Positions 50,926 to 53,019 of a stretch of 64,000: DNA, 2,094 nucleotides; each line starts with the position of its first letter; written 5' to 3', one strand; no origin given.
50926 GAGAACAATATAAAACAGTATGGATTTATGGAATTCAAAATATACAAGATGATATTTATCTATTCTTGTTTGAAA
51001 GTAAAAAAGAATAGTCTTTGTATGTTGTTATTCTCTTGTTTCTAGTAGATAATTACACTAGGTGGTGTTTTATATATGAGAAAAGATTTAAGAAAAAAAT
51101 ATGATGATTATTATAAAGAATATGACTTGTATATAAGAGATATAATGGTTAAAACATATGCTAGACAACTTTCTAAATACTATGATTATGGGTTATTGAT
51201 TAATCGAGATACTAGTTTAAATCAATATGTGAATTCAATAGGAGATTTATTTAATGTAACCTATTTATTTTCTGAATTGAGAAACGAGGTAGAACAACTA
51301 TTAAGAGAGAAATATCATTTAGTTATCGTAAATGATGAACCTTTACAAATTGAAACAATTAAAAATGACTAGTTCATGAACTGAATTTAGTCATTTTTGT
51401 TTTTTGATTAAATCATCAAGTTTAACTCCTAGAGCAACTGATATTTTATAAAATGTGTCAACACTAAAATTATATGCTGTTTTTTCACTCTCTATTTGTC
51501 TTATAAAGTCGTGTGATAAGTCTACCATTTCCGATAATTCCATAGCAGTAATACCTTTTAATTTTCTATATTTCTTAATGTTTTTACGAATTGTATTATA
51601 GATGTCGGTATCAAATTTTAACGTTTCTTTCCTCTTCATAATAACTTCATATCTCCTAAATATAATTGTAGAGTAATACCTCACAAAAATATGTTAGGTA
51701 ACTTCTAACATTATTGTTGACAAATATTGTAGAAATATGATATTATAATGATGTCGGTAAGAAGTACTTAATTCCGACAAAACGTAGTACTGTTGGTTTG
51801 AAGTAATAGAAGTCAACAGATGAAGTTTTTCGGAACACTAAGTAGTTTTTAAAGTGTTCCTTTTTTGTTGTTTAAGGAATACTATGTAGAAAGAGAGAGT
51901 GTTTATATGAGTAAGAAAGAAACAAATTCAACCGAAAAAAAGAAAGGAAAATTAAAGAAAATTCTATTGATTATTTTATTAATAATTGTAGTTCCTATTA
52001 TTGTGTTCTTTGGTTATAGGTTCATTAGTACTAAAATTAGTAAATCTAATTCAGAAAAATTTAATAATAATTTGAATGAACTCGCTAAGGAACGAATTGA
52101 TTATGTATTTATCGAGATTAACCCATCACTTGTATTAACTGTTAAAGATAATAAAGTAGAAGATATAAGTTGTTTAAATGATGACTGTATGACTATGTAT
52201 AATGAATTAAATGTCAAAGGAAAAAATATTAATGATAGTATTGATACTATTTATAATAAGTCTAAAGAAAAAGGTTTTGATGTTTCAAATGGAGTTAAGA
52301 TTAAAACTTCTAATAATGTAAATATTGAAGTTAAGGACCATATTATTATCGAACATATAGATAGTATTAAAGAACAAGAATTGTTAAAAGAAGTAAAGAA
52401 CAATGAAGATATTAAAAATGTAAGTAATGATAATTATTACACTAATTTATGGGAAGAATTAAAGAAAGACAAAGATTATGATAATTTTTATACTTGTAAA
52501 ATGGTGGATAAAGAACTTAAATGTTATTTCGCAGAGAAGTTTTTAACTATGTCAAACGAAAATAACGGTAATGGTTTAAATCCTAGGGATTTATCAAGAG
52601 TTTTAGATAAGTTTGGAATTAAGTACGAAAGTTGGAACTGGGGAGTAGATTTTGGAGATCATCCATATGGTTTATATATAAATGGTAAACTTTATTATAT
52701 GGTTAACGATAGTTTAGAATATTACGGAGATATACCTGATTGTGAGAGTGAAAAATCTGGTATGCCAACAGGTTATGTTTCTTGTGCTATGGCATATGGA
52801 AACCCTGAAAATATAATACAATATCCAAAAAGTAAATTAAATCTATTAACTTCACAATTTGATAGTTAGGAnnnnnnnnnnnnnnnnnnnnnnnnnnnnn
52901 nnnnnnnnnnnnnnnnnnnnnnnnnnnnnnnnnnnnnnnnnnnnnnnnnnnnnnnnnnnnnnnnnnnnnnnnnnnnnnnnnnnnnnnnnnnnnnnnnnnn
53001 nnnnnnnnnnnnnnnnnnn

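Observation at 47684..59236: Cargo of the element: Rep-like, macro domain, XRE switch, zinc-ribbon membrane pair, HExxH/Zn-finger protein, Pif1 helicase, second serine recombinase, and no virion genes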

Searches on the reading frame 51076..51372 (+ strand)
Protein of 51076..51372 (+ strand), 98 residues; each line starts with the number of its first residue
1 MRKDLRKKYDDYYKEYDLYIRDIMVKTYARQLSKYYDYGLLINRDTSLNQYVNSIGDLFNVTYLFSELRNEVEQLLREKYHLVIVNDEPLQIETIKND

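Call 4: search_protein_families(library=pfam, max_evalue=0.01, proteins=[window:51076-51372:+])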
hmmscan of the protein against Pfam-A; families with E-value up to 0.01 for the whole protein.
window:51076-51372:+ (98 aa): 0 families

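Call 6: search_protein_families(library=phrogs, max_evalue=0.001, proteins=[window:51076-51372:+])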
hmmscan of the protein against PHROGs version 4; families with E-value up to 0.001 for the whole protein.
window:51076-51372:+ (98 aa): 0 families

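Call 103: search_protein_families(library=padloc, max_evalue=0.01, proteins=[window:51076-51372:+])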
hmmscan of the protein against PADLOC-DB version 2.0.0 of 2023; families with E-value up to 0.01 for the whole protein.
window:51076-51372:+ (98 aa): 0 families

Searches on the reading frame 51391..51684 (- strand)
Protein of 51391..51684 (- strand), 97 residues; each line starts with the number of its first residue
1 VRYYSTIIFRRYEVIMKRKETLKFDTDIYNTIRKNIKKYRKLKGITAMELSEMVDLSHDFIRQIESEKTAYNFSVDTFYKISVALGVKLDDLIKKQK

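Call 4: search_protein_families(library=pfam, max_evalue=0.01, proteins=[window:51391-51684:-])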
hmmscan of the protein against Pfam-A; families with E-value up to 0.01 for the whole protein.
window:51391-51684:- (97 aa): 3 families
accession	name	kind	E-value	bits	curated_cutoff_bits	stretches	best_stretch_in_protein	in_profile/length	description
PF01381.28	HTH_3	-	5.3e-09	36.4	23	1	36-92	1-55/55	Helix-turn-helix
PF12844.13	HTH_19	-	3.4e-08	33.7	30.2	1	34-95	2-61/64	Helix-turn-helix domain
PF13443.12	HTH_26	-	2.8e-06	27.9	22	1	35-94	1-59/63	Cro/C1-type HTH DNA-binding domain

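Call 6: search_protein_families(library=phrogs, max_evalue=0.001, proteins=[window:51391-51684:-])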
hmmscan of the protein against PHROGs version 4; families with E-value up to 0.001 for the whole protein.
window:51391-51684:- (97 aa): 7 families
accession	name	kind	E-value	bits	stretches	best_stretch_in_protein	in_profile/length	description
phrog_3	-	transcription regulation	3.6e-10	41.2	1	21-95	81-148/430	transcriptional repressor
phrog_5823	-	transcription regulation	1.2e-07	32.2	1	30-95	5-69/404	transcriptional regulator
phrog_8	-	transcription regulation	1.7e-06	28.7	1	13-92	59-135/346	transcriptional regulator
phrog_2967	-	transcription regulation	2.2e-06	28.4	1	29-96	8-73/225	transcriptional regulator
phrog_7241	-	transcription regulation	5.1e-05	24.3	1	35-93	65-121/122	transcriptional regulator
phrog_2328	-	transcription regulation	0.00013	22.7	1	32-94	16-76/128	transcriptional repressor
phrog_2439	-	transcription regulation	0.00015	21.8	1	31-90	7-64/367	transcriptional regulator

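Call 103: search_protein_families(library=padloc, max_evalue=0.01, proteins=[window:51391-51639:-])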
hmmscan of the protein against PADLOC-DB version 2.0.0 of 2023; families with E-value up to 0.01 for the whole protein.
window:51391-51639:- (82 aa): 11 families
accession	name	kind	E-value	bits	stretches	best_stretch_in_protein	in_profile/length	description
PDLC02926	HTH_VI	-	5.6e-09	34.1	1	17-78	2-61/92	-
PDLC04142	capH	-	6e-09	34.9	1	12-80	2-68/103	capH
PDLC03665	Control_protein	-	6e-08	30.8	1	18-79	10-70/77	control protein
PDLC04775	PDC-M69A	-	7.3e-06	24.5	1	13-81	4-70/113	-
PDLC03954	RmrA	-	1.1e-05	22.6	1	18-79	12-71/380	-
PDLC03945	RmrA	-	0.00029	18.1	1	19-79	5-63/394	-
PDLC03536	REase_II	-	0.0011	16.7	1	16-79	10-71/237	Type II restriction enzyme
PDLC03947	RmrA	-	0.0018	15.1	1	16-54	11-49/383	-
PDLC03953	RmrA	-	0.002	15.4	1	20-71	9-58/373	-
PDLC03944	RmrA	-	0.002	15.2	1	19-70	9-58/384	-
PDLC03671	Control_protein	-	0.0025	16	1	12-81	10-77/84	control protein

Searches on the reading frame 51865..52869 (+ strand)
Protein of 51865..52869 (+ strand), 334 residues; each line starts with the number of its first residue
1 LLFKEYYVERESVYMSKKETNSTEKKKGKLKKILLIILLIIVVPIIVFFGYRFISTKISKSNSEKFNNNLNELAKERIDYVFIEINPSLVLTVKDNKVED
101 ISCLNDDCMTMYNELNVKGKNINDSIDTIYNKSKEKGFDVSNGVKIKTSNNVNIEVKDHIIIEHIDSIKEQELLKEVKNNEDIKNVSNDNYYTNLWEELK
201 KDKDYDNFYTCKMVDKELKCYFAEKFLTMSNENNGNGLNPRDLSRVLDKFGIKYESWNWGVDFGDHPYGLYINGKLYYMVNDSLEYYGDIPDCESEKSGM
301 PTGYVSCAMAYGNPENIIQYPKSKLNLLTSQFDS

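Call 4: search_protein_families(library=pfam, max_evalue=0.01, proteins=[window:51865-52869:+])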
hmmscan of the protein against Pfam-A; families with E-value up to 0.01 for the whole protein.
window:51865-52869:+ (334 aa): 2 families
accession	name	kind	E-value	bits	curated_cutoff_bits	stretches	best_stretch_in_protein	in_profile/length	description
PF23750.1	RsgI_M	-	2.3e-09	38.4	25.3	1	80-176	3-100/133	Anti-sigma factor RsgI-like central domain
PF13800.11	Sigma_reg_N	-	0.0098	16.6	26.3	0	26-73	5-53/91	Sigma factor regulator N-terminal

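Call 6: search_protein_families(library=phrogs, max_evalue=0.001, proteins=[window:51865-52869:+])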
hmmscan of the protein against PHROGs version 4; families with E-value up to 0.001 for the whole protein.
window:51865-52869:+ (334 aa): 0 families

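Call 8: search_protein_families(library=padloc, max_evalue=0.01, proteins=[window:51865-52869:+])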
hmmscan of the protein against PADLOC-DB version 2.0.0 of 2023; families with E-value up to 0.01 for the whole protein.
window:51865-52869:+ (334 aa): 0 families

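Call 38: search_protein_families(library=ncbifam, max_evalue=0.01, proteins=[window:51907-52869:+])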
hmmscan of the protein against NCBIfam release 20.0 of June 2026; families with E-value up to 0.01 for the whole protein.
window:51907-52869:+ (320 aa): 3 families
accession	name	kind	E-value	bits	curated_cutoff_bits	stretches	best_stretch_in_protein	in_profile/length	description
NF045939.1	MHJ_0274_fam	hypoth_equivalog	5.9e-05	22.9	80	1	19-72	2-55/165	MHJ_0274 family protein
NF004285.1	PRK05696.1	equivalog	0.00041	20.2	179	1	1-83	1-85/171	flagellar basal body-associated protein FliL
NF033598.2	elast_bind_EbpS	equivalog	0.0011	18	300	1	3-51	292-340/498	elastin-binding protein EbpS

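Call 59: find_related_loci(query=A3, collection=viral_contigs, flank=10000)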
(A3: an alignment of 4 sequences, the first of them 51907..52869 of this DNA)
Query A3 (320 aa) in viral_contigs; peptide patterns used: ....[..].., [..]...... (x = any residue, [..] = any of these).
59 stretches matched a pattern, but none encodes a relative of the query by tblastn (E <= 1e-3).

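Call 61: find_related_loci(query=A3, collection=genome_contigs, flank=10000)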
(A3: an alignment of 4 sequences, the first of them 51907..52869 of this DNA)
Query A3 (320 aa) in genome_contigs; peptide patterns used: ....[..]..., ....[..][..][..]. (x = any residue, [..] = any of these).
70 stretches matched a pattern; 30 encode a relative of the query (tblastn E <= 1e-3); 30 distinct loci.
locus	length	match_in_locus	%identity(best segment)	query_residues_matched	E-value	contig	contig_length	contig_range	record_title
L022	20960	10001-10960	98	1-320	0e+0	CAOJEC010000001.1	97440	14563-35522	MAG TPA_asm: uncultured bacterium isolate SRR15604581_bin.61_metawrap_v1.3_MAG genome assembly, contig: NODE.254_length_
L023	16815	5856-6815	99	1-320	0e+0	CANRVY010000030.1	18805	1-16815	MAG TPA_asm: uncultured Tenericutes bacterium isolate SRR15730544_bin.10_metawrap_v1.3_MAG genome assembly, contig: NODE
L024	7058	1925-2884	98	1-320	0e+0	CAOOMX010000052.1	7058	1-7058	MAG TPA_asm: uncultured Bacilli bacterium isolate MGBC100325 genome assembly, contig: MGBC100325.52, whole genome shotgu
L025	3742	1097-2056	98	1-320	0e+0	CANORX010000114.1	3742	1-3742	MAG TPA_asm: uncultured Clostridia bacterium isolate SRR15604510_bin.30_metawrap_v1.3_MAG genome assembly, contig: NODE.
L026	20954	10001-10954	96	3-320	0e+0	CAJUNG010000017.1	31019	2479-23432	MAG TPA_asm: uncultured Bacilli bacterium isolate MGBC162581 genome assembly, contig: MGBC162581.17, whole genome shotgu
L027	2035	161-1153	60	1-314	5e-102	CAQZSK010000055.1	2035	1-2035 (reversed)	MAG TPA_asm: uncultured Clostridia bacterium isolate MGBC162590 genome assembly, contig: MGBC162590.55, whole genome sho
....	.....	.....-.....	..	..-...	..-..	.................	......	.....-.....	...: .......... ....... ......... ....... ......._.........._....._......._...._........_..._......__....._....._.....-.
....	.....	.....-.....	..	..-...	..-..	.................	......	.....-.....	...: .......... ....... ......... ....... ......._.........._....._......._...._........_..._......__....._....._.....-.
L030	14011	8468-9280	51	1-260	1e-73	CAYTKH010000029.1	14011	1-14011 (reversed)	MAG TPA_asm: uncultured Muribaculaceae bacterium isolate SRP287540_co2_278 genome assembly, contig: NODE_4831_length_140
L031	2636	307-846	64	29-207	2e-73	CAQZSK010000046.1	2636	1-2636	MAG TPA_asm: uncultured Clostridia bacterium isolate MGBC162590 genome assembly, contig: MGBC162590.46, whole genome sho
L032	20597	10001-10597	64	10-208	5e-67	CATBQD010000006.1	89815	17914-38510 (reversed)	MAG: uncultured Bacilli bacterium isolate extra-SRR5927706.69_1677798363 genome assembly, contig: NODE_133_length_89815_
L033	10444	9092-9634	63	29-209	7e-67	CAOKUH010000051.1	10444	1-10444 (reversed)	MAG TPA_asm: uncultured Tenericutes bacterium isolate SRR15604608_bin.9_metawrap_v1.3_MAG genome assembly, contig: NODE.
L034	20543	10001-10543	63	29-209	7e-67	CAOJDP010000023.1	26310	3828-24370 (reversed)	MAG TPA_asm: uncultured Bacillales bacterium isolate SRR15604593_bin.36_metawrap_v1.3_MAG genome assembly, contig: NODE.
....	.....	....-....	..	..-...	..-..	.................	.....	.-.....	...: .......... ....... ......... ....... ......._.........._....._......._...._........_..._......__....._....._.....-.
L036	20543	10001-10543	54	34-214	2e-63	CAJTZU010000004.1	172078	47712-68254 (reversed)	MAG TPA_asm: uncultured Bacilli bacterium isolate MGBC118066 genome assembly, contig: MGBC118066.4, whole genome shotgun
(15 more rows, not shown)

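Call 69: search_protein_families(library=pfam, max_evalue=0.01, proteins=[L034:1621-2250:+, L034:2326-3429:+, L034:3509-3994:+, L034:3988-4779:+, L034:4914-5975:+, L034:6218-7219:+, L032:7588-8238:+, L034:7897-8937:+, L034:8965-9405:+, L034:9408-9875:+])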
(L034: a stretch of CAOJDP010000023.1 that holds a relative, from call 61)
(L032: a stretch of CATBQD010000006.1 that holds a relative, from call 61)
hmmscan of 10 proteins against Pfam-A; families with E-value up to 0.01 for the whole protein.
L034:1621-2250:+ (210 aa): 0 families

L034:2326-3429:+ (368 aa): 1 family
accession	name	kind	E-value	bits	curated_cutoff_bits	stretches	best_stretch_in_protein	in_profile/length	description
PF20990.2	DUF2207_C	-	0.0066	16.6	33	1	144-243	93-185/247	Predicted membrane protein (DUF2207) C-terminal domain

L034:3509-3994:+ (162 aa): 0 families

L034:3988-4779:+ (264 aa): 6 families
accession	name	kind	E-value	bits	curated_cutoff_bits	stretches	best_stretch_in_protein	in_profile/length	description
PF03796.21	DnaB_C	-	2e-43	149.1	27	1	27-261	5-253/255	DnaB-like helicase C terminal domain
PF06745.19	ATPase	-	1.2e-08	35.1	26.6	1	27-203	4-173/231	KaiC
PF13481.12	AAA_25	-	1.3e-05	25.4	27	1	31-187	22-185/195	AAA domain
PF13479.12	AAA_24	-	8.4e-05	22.9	27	1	45-241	6-192/195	AAA domain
PF01637.24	ATPase_2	-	0.003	17.8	33.2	1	49-190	28-155/225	ATPase domain predominantly from Archaea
PF13173.12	AAA_14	-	0.0033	17.9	27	0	44-96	6-52/129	AAA domain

L034:4914-5975:+ (354 aa): 1 family
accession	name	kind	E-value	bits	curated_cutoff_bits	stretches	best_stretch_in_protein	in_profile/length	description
PF00078.32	RVT_1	-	7.9e-27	94.7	29.6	1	33-235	1-202/205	Reverse transcriptase (RNA-dependent DNA polymerase)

L034:6218-7219:+ (334 aa): 1 family
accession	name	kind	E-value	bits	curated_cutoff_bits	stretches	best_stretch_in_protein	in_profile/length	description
PF07733.18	DNA_pol3_alpha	-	3.5e-13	50.2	23.9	1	10-123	2-122/260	Bacterial DNA polymerase III alpha NTPase domain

L032:7588-8238:+ (217 aa): 11 families
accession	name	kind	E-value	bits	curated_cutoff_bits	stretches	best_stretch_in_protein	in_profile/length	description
PF03796.21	DnaB_C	-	9.2e-40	137.1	27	2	72-195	103-223/255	DnaB-like helicase C terminal domain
PF06745.19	ATPase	-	1e-07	32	26.6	1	4-130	2-136/231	KaiC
PF13481.12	AAA_25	-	2.4e-06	27.8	27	1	15-150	28-194/195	AAA domain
PF01926.29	MMR_HSR1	-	4.8e-05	23.9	21.9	1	24-142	3-109/113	50S ribosome-binding GTPase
PF13479.12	AAA_24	-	0.00012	22.5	27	1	23-127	5-78/195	AAA domain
PF01656.29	CbiA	-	0.00018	21.9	25.4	1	30-161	9-98/125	CobQ/CobB/MinD/ParA nucleotide binding domain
PF13173.12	AAA_14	-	0.0011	19.3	27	1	30-109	12-74/129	AAA domain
PF00005.33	ABC_tran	-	0.0013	19.8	25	1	12-85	3-78/137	ABC transporter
PF05707.18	Zot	-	0.0034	17.3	20.3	1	28-115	8-99/197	Zonular occludens toxin (Zot)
PF24883.2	NPHP3_N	-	0.0055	17.3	24.8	0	19-62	21-63/164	Nephrocystin 3, N-terminal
PF20720.3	nSTAND3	-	0.0082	16.3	27.2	0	11-71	8-64/155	Novel STAND NTPase 3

L034:7897-8937:+ (347 aa): 1 family
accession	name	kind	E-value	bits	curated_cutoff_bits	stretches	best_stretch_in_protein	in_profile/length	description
PF13711.11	DUF4160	-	1.6e-07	31.8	23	0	243-306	1-54/65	Domain of unknown function (DUF4160)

L034:8965-9405:+ (147 aa): 0 families

L034:9408-9875:+ (156 aa): 0 families

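Call 70: search_protein_families(library=pfam, max_evalue=0.01, proteins=[L034:11395-11823:+, L034:11819-12136:+, L034:12499-12894:+, L034:12909-13892:-, L034:14038-14574:+, L024:2900-3826:+, L036:11791-12765:+, L036:9230-9871:+, L024:5724-7058:-, L032:13027-13785:-])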
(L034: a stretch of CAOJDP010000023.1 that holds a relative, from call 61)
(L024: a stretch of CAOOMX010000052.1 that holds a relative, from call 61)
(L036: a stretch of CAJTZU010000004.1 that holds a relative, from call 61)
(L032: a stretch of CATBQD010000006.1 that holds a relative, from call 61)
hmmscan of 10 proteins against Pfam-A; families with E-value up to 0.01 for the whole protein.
L034:11395-11823:+ (143 aa): 0 families

L034:11819-12136:+ (106 aa): 1 family
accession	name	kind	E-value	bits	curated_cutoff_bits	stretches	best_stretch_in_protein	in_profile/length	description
PF11171.13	DUF2958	-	0.001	19.8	21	1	6-86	1-82/111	Protein of unknown function (DUF2958)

L034:12499-12894:+ (132 aa): 0 families

L034:12909-13892:- (328 aa): 1 family
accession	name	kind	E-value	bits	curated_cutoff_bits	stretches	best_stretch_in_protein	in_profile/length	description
PF19553.4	DUF6076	-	0.00048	20.4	23.5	1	187-235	50-101/168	Family of unknown function (DUF6076)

L034:14038-14574:+ (179 aa): 0 families

L024:2900-3826:+ (309 aa): 3 families
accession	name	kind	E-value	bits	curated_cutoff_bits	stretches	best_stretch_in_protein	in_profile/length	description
PF16403.11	Bact_surface_Ig-like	-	5e-06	26.9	27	1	144-186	22-65/71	Bacterial surface protein, Ig-like domain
PF07523.18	Big_3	-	0.00083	20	21.2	0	85-102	42-59/68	Bacterial Ig-like domain (group 3)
PF18981.6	InlK_D3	-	0.0016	18.9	25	1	125-185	4-67/75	Internalin K domain (D3/D4)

L036:11791-12765:+ (325 aa): 1 family
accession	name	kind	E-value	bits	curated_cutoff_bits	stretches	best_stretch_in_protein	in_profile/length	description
PF04077.17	DsrH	-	0.0073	16.9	24.4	0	280-311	14-44/88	DsrH like protein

L036:9230-9871:+ (214 aa): 2 families
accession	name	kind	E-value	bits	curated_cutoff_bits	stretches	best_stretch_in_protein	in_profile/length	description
PF10544.15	T5orf172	-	1.2e-05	26.2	20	1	9-92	1-87/101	T5orf172 domain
PF13455.12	MUG113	-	0.00019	22.4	22.3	1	25-97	1-65/73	Meiotically up-regulated gene 113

L024:5724-7058:- (445 aa): 1 family
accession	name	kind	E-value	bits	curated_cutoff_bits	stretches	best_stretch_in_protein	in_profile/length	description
PF00506.23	Flu_NP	-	0.0036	16.4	25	1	158-203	215-260/534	Influenza virus nucleoprotein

L032:13027-13785:- (253 aa): 4 families
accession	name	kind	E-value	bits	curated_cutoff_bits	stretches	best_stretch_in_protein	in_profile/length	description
PF01381.28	HTH_3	-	1.2e-13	51.3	23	1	45-95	5-55/55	Helix-turn-helix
PF12844.13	HTH_19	-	5.4e-10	39.5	30.2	1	39-100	2-63/64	Helix-turn-helix domain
PF13443.12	HTH_26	-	1.7e-08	35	22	1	40-93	1-55/63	Cro/C1-type HTH DNA-binding domain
PF21991.1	capSnatchArena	-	0.0069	16.4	24.2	0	11-77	103-168/194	Cap-snatching endonuclease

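Call 71: search_dna_similar(query=window:51907-52869:+, collection=phages, mode=protein, max_evalue=0.1)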
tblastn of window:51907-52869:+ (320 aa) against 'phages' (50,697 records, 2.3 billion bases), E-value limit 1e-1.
No match.

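Call 99: search_dna_similar(query=window:51907-52869:+, collection=plasmids, mode=protein, max_evalue=0.001, max_rows=12)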
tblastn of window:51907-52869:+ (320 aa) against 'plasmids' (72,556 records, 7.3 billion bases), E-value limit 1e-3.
No match.

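Call 110: search_solved_structures(query=A3, max_evalue=10)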
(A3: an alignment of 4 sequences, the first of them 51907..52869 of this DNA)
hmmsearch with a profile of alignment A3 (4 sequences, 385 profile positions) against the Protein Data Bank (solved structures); distinct sequences matched with E-value up to 10: 4.
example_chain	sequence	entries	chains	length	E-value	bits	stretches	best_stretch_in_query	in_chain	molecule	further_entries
5zzk_A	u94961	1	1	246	0.00032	23.1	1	11-56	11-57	Monofunctional glycosyltransferase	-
3vmq_A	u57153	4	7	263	0.00036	23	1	11-56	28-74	Monofunctional glycosyltransferase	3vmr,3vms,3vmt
9spj_V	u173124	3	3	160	0.34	13.1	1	126-172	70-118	60S ribosomal protein L21-A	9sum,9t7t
9zn4_A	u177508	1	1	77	0.44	12.8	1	101-127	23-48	Nif11 domain-containing protein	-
